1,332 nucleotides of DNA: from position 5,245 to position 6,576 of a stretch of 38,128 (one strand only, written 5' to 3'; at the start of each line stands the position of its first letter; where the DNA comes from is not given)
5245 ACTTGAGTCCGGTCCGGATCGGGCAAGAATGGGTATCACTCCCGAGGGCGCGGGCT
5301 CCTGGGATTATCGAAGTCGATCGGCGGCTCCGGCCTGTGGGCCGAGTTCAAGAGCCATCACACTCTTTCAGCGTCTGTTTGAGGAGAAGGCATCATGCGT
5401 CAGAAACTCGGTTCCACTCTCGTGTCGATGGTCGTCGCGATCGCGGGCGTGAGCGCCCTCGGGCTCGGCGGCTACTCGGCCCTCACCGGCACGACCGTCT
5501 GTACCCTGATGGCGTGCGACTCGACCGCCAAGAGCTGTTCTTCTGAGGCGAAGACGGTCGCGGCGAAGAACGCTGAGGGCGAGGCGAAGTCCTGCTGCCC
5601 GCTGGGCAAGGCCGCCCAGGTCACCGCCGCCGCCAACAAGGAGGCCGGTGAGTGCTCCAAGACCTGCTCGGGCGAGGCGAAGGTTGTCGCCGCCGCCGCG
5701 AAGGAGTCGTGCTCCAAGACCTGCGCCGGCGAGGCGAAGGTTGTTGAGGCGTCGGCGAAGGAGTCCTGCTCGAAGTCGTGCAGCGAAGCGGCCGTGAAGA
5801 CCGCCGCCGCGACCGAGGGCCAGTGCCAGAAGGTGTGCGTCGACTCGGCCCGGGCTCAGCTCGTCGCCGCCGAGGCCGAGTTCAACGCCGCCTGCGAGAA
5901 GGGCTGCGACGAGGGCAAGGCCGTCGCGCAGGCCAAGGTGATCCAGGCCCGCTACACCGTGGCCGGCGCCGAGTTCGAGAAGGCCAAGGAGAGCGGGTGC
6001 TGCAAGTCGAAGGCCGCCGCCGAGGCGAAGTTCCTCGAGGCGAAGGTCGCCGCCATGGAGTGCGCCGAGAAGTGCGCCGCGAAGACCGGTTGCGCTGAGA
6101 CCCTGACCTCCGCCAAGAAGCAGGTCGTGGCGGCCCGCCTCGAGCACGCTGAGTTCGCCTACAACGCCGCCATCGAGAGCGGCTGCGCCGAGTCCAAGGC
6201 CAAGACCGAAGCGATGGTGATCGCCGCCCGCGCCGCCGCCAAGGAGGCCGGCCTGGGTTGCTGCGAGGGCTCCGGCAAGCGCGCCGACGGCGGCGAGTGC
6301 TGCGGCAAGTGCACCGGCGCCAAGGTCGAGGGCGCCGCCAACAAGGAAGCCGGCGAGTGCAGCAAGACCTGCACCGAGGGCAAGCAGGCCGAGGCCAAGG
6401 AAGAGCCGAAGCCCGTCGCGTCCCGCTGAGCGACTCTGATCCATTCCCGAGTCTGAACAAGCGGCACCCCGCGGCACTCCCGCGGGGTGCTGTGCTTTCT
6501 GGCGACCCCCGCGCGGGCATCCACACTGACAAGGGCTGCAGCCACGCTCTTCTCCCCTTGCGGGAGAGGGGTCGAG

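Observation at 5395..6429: Exported 344-aa helical repeat protein with 28 cysteines in CxxxC and CC motifs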

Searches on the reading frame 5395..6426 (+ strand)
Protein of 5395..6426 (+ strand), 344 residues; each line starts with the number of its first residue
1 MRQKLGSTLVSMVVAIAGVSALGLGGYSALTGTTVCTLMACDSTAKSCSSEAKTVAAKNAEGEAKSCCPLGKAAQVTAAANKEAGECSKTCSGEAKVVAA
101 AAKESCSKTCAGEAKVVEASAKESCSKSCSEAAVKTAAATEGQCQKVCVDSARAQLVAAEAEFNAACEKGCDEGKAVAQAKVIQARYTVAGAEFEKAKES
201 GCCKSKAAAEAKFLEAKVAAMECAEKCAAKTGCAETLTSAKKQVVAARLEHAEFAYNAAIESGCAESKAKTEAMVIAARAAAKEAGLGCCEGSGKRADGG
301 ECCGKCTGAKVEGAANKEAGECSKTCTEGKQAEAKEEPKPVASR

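Call 5: search_protein_families(library=pfam, proteins=[window:5395-6426:+], max_evalue=10)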
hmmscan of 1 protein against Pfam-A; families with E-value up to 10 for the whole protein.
window:5395-6426:+ (344 aa): 0 families
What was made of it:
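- On Csp1/Csp3 copper storage proteins: 0 Pfam families at E<=10 (call 5).
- On YHS / TRASH metal-binding domains: The window protein has no hit at E<=10 (call 5).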

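Call 6: search_protein_families(library=ncbifam, proteins=[window:5395-6426:+], max_evalue=10)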
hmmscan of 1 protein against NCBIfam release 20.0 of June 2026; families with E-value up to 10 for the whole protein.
window:5395-6426:+ (344 aa): 0 families
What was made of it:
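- The window protein itself has none (calls 5, 6).
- Tried and rejected: Scans of the window protein at E<=10 found nothing (calls 5, 6).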

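Call 7: find_homologous_proteins(query=window:5395-6426:+, max_evalue=0.001)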
Query window:5395-6426:+ (344 aa): 3 proteins with E <= 0.001 among 8000 candidates.
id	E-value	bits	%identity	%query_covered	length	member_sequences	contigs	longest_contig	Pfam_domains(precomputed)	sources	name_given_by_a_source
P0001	1.3e-97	345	60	100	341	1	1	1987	-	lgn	-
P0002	2.8e-20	91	50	45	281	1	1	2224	-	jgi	jgi:hypothetical protein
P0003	4.9e-6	45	33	48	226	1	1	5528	-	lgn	-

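Call 11: find_related_loci(query=A1, collection=genome_contigs, flank=10000)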
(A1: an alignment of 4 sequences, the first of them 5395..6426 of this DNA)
Query A1 (344 aa) in genome_contigs; peptide patterns used: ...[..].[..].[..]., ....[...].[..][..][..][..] (x = any residue, [..] = any of these).
149 stretches matched a pattern; 7 encode a relative of the query (tblastn E <= 1e-3); 7 distinct loci.
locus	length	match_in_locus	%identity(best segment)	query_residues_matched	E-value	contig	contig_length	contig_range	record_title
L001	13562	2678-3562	38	3-302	7e-34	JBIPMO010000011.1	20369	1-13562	MAG: Phycisphaerales bacterium isolate ME2016-09-23_3300044730_group7_bin33 Rohwer_bin1614_scaffold_1446_c1, whole genom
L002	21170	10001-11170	36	1-311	2e-12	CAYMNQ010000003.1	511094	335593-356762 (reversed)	MAG TPA_asm: uncultured Phycisphaeraceae bacterium isolate SRP287051_co1_63 genome assembly, contig: NODE_18_length_5110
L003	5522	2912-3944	36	1-321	2e-6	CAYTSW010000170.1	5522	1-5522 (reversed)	MAG TPA_asm: uncultured Phycisphaeraceae bacterium isolate binchicken_co8_44 genome assembly, contig: NODE_29555_length_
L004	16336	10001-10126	54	289-338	5e-6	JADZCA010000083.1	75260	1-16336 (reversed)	MAG: Planctomycetota bacterium isolate SJ703 c_000001198503, whole genome shotgun sequence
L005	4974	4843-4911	70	288-310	6e-6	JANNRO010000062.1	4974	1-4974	MAG: Planctomycetia bacterium isolate SOY_31_metabat_341 SOY_31_k141_285162, whole genome shotgun sequence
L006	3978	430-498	70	288-310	9e-6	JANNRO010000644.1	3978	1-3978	MAG: Planctomycetia bacterium isolate SOY_31_metabat_341 SOY_31_k141_2572874, whole genome shotgun sequence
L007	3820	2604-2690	66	288-315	3e-5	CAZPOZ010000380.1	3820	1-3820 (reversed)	MAG TPA_asm: uncultured Planctomycetales bacterium isolate SRP173033_co1_169 genome assembly, contig: NODE_72057_length_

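Call 12: find_encoding_contigs(protein=P0003, flank=6000)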
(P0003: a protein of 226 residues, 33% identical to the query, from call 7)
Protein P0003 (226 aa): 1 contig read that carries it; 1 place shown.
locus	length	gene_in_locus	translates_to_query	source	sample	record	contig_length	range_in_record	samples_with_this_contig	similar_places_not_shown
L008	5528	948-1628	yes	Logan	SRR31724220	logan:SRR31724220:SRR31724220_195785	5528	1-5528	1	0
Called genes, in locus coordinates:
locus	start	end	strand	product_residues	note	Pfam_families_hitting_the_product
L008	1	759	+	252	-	?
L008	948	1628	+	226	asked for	-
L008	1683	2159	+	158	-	PF01878:EVE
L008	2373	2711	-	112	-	PF16697:Yop-YscD_cpl, PF00498:FHA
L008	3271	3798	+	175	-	PF05157:MshEN (weak)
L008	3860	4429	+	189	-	PF13580:SIS_2, PF01380:SIS (weak)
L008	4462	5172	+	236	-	PF03588:Leu_Phe_trans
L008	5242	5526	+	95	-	?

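Call 13: find_encoding_contigs(protein=P0002, flank=6000)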
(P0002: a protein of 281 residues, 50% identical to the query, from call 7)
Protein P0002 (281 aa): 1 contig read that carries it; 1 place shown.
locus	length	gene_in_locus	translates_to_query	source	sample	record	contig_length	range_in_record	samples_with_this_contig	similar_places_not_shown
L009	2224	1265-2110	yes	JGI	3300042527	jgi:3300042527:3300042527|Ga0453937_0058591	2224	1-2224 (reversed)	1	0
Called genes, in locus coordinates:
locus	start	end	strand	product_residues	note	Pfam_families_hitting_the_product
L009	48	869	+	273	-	PF00171:Aldedh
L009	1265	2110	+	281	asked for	-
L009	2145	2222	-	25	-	?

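Call 14: find_encoding_contigs(protein=P0001, flank=6000)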
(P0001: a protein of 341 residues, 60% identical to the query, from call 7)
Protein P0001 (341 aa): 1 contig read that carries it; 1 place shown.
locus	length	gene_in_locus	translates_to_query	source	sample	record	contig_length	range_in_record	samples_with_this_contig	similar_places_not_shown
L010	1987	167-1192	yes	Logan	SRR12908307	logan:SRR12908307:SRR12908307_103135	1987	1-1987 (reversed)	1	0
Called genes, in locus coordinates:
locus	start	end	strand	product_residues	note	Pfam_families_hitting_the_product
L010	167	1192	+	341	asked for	-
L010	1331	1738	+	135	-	PF01878:EVE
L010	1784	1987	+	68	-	?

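Call 21: search_protein_families(library=pfam, proteins=[L004:9467-10147:+, L005:4354-4974:+, L007:2154-2744:+, L002:10001-11197:+, L001:2675-3640:+, P0003], max_evalue=1)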
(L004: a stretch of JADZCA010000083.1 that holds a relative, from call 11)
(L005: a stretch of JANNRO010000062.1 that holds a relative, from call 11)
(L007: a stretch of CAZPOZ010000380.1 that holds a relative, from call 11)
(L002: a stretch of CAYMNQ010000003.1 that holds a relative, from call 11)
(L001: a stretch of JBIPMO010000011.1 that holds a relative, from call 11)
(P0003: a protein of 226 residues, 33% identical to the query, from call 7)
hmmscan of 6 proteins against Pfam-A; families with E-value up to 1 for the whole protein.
L004:9467-10147:+ (227 aa): 0 families

L005:4354-4974:+ (207 aa): 2 families
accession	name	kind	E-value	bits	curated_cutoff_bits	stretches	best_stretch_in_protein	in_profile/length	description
PF18317.6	SDH_C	-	0.037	14.2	25.8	1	92-115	9-30/31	Shikimate 5'-dehydrogenase C-terminal domain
PF06193.16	Orthopox_A5L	-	0.95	9.3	25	0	28-84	69-122/273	Orthopoxvirus A5L protein-like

L007:2154-2744:+ (197 aa): 0 families

L002:10001-11197:+ (399 aa): 0 families

L001:2675-3640:+ (322 aa): 1 family
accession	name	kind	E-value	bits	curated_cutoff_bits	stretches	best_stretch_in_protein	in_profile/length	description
PF02977.21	CarbpepA_inh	-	0.32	11.2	25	0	118-127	6-15/46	Carboxypeptidase A inhibitor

P0003 (226 aa): 0 families

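Call 24: find_homologous_proteins(query=A2, max_evalue=0.001)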
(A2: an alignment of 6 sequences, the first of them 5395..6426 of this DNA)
Query A2 (6 sequences) (344 aa, profile of the alignment): 9 proteins with E <= 0.001 among 8000 candidates.
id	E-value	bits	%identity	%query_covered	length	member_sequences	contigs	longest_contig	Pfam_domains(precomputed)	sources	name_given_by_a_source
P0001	2.2e-115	404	60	100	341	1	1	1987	-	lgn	-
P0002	7.7e-97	343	50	45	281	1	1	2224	-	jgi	jgi:hypothetical protein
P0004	4.5e-73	265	37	68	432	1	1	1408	-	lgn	-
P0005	3.1e-62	229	33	90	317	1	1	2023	-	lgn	-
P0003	8.8e-45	172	33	48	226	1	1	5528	-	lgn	-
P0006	1.3e-40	158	41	26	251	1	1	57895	-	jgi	-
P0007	4.5e-38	150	32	91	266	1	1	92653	-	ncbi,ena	-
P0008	8.2e-38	149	31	91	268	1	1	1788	-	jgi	-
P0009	1.6e-7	49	55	12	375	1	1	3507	-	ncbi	-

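Call 27: predict_structure(alignment_id=A1)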
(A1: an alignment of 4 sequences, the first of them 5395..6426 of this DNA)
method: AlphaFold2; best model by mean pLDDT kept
length: 344 residues; sequences in the alignment: 4
mean_pLDDT: 50.3   pTM: 0.45
mean pLDDT of the five models: 50.3, 45.9, 45.0, 44.7, 41.9
residues with pLDDT >= 90: 3; 70-90: 129; 50-70: 9; < 50: 203
segments of 3 or more residues with pLDDT < 50: 1-147, 288-293, 295-344
pLDDT, mean of each block of 10 residues (from residue 1): 32 29 30 30 29 26 26 26 30 27 25 23 26 26 45 78 79 75 81 79 80 87 78 74 86 88 85 86 61 46 38 29 29 31 28
secondary structure, 60 per line:
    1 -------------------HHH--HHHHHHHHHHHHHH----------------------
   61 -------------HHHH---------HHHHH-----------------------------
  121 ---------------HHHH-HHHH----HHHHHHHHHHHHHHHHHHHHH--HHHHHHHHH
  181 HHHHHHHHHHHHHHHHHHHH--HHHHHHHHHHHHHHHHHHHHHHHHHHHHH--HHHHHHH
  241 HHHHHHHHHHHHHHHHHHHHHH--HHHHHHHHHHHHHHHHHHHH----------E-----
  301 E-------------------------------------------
elements in order: H25-38 H74-77 H87-91 H136-139 H141-144 H149-169 H172-200 H203-231 H234-262 H265-284
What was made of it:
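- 5821..6246 (+): Helical core, residues 143-284: five helices of about 20-29 residues. They are built from a ~31-aa repeat starting 'G-C-(C/A)-(E/K)-(S/T)'. All Cys lie at helix ends or in turns. The same core appears with 4 sequences (call 27).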

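Call 29: search_solved_structures(query=A2, max_evalue=10)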
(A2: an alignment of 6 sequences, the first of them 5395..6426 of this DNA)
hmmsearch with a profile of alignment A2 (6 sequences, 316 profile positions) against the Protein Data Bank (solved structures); distinct sequences matched with E-value up to 10: 1.
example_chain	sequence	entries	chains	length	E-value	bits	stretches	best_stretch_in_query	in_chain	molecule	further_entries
7w5z_T1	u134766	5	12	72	0.097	15.4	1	76-121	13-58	Tim10/DDP family zinc finger protein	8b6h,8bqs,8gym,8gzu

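Call 30: search_solved_structures(query=A2, max_evalue=10, show_alignments=1)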
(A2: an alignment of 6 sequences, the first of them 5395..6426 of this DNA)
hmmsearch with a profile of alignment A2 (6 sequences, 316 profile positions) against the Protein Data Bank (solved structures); distinct sequences matched with E-value up to 10: 1.
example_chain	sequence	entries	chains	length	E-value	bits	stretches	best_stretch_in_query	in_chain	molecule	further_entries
7w5z_T1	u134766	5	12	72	0.097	15.4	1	76-121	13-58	Tim10/DDP family zinc finger protein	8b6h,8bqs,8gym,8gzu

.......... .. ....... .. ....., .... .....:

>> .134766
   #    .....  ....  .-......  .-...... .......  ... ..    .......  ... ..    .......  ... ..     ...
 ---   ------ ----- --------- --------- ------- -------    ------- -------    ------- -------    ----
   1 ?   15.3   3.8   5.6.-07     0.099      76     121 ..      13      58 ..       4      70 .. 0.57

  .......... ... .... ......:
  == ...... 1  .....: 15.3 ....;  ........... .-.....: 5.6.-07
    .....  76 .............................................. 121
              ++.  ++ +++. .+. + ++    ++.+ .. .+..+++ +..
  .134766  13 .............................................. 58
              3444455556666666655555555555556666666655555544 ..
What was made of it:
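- On Twin-CX3C (Tim10/DDP) proteins: E = 0.097 with profile A2 (call 30).
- Closest known: Twin-CX3C small Tim proteins. Same: This family gave the only marginal PDB sequence hit (E = 0.097, call 30).
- The only marginal PDB sequence hit is a twin-CX3C Tim10/DDP protein, in which such motifs form inter-helix disulfides (E = 0.097, call 30).
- Tried and rejected: Profile A2 gave only a non-significant Tim10/DDP hit (calls 29, 30).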

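Call 31: fold_search(model_id=the predicted structure, library=pdb)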
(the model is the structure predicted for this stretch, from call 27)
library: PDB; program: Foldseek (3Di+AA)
matches with E <= 10: 520; with E <= 0.001: 0
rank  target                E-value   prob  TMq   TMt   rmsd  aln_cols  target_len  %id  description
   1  8e0m_K                9.4e-02  0.99  0.23  0.39   8.8       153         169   18  Homotrimeric variant of tcTRP9, BGL15 (released 2023-04-12)
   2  8e0o_A                9.8e-02  1.00  0.23  0.42   6.8       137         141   20  Heterotrimeric variant of tcTRP9, hetBGL03-15-18 (released 2023-04-12)
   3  8e0o_C                1.0e-01  1.00  0.24  0.41   6.5       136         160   21  Heterotrimeric variant of tcTRP9, hetBGL03-15-18 (released 2023-04-12)
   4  8e12_B                1.4e-01  0.98  0.22  0.36   7.9       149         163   15  Homotrimeric variant of tcTRP9, BGL14 (released 2023-04-12)
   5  6e9v_A                1.6e-01  0.89  0.21  0.30  11.5       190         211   19  DHF79 filament (released 2018-11-21)
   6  6e9t_A                1.9e-01  0.97  0.24  0.34  13.2       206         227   16  DHF58 filament (released 2018-11-21)
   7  8f6q_A                2.4e-01  0.95  0.20  0.31  12.2       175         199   14  CryoEM structure of designed modular protein oligomer C8-71 (released 2023-11-29)
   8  8e0m_I                2.7e-01  0.96  0.23  0.39   7.8       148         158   15  Homotrimeric variant of tcTRP9, BGL15 (released 2023-04-12)
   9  6xr2_A                2.7e-01  0.96  0.24  0.40   7.3       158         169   20  Computationally designed right-handed alpha/alpha homotrimeric toroid with 3 repeats per subunit (released 2021-07-14)
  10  8e0m_L                3.0e-01  0.90  0.21  0.34   9.3       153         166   14  Homotrimeric variant of tcTRP9, BGL15 (released 2023-04-12)
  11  8e0m_E                3.1e-01  0.94  0.22  0.38   8.1       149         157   15  Homotrimeric variant of tcTRP9, BGL15 (released 2023-04-12)
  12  8e0m_D                3.2e-01  0.96  0.24  0.41   7.6       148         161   17  Homotrimeric variant of tcTRP9, BGL15 (released 2023-04-12)
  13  8e0n_F                3.4e-01  0.89  0.21  0.32   7.7       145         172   19  Homotrimeric variant of tcTRP9, BGL18 (released 2023-04-12)
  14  8e0m_G                3.6e-01  0.96  0.23  0.40   6.9       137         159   18  Homotrimeric variant of tcTRP9, BGL15 (released 2023-04-12)
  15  8e0n_A                3.7e-01  0.87  0.21  0.33   7.9       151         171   18  Homotrimeric variant of tcTRP9, BGL18 (released 2023-04-12)
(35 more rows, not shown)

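Call 32: find_encoding_contigs(protein=P0007, flank=8000, max_places=3)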
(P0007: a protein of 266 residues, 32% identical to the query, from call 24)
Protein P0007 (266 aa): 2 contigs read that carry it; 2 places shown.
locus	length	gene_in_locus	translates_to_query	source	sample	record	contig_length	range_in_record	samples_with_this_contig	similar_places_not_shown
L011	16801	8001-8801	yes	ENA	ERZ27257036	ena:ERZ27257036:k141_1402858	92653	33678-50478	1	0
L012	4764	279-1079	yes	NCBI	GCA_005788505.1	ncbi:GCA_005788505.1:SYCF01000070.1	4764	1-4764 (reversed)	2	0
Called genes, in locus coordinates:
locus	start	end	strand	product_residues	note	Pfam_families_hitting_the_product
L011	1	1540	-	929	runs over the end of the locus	PF00211:Guanylate_cyc (faint), PF00069:Pkinase, PF07714:PK_Tyr_Ser-Thr, PF00515:TPR_1 (faint), PF07719:TPR_2 (faint), PF13424:TPR_12, PF13374:TPR_10, PF13424:TPR_12, +1 more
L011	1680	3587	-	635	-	PF00012:HSP70, PF06723:MreB_Mbl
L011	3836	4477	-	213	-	PF13828:DUF4190 (weak), PF08334:T2SSG (faint)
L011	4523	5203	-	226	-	-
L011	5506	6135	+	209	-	-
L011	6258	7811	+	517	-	PF00171:Aldedh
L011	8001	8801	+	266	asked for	-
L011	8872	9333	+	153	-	PF01878:EVE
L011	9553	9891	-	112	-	PF16697:Yop-YscD_cpl, PF00498:FHA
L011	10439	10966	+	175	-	PF05157:MshEN (weak)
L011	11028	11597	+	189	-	PF13580:SIS_2, PF01380:SIS (weak)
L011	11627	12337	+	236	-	PF03588:Leu_Phe_trans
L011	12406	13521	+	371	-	PF01926:MMR_HSR1, PF02421:FeoB_N, PF06071:YchF-GTPase_C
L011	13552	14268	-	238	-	PF04250:DUF429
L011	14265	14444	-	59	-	-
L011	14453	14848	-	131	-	PF01042:Ribonuc_L-PSP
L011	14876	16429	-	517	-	PF00478:IMPDH, PF00571:CBS, PF01070:FMN_dh, PF03060:NMO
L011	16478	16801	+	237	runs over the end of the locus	PF07722:Peptidase_C26, PF00117:GATase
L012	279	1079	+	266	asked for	-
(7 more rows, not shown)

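Call 33: find_encoding_contigs(protein=P0006, flank=8000, max_places=3)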
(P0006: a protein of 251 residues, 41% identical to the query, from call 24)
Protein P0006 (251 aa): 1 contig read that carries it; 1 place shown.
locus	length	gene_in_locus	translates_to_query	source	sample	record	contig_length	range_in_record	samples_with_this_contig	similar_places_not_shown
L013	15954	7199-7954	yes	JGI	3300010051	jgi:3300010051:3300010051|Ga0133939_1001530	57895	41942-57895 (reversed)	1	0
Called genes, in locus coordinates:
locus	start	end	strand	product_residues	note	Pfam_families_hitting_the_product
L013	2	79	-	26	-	?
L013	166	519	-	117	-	PF01934:HepT-like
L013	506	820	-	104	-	PF01909:NTP_transf_2, PF18765:Polbeta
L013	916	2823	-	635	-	PF00012:HSP70, PF06723:MreB_Mbl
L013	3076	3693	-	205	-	PF13828:DUF4190 (weak), PF08334:T2SSG (faint)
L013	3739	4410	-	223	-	PF08334:T2SSG (weak)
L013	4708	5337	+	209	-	-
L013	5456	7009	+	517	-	PF00171:Aldedh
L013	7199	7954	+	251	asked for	-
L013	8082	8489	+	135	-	PF01878:EVE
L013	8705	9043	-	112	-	PF16697:Yop-YscD_cpl, PF00498:FHA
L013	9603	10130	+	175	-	PF05157:MshEN (weak)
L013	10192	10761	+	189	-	PF13580:SIS_2, PF01380:SIS (weak)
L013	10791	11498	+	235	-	PF03588:Leu_Phe_trans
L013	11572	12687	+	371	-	PF01926:MMR_HSR1, PF02421:FeoB_N, PF06071:YchF-GTPase_C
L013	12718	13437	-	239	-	PF04250:DUF429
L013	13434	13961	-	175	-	PF01042:Ribonuc_L-PSP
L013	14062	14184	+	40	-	-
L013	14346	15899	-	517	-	PF00478:IMPDH, PF00571:CBS, PF01070:FMN_dh, PF03060:NMO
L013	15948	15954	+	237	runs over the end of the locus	PF07722:Peptidase_C26, PF00117:GATase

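Call 34: find_encoding_contigs(protein=P0009, flank=8000, max_places=3)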
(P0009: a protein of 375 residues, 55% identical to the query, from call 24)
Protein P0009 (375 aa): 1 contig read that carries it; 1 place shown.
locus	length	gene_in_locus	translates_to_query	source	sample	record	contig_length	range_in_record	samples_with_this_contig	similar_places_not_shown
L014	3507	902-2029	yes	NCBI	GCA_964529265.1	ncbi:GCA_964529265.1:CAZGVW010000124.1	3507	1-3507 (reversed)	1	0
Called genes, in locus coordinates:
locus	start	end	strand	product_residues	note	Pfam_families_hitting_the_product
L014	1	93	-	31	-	?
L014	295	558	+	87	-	-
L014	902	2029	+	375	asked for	-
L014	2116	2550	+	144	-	PF01878:EVE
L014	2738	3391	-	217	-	PF00702:Hydrolase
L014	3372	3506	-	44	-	?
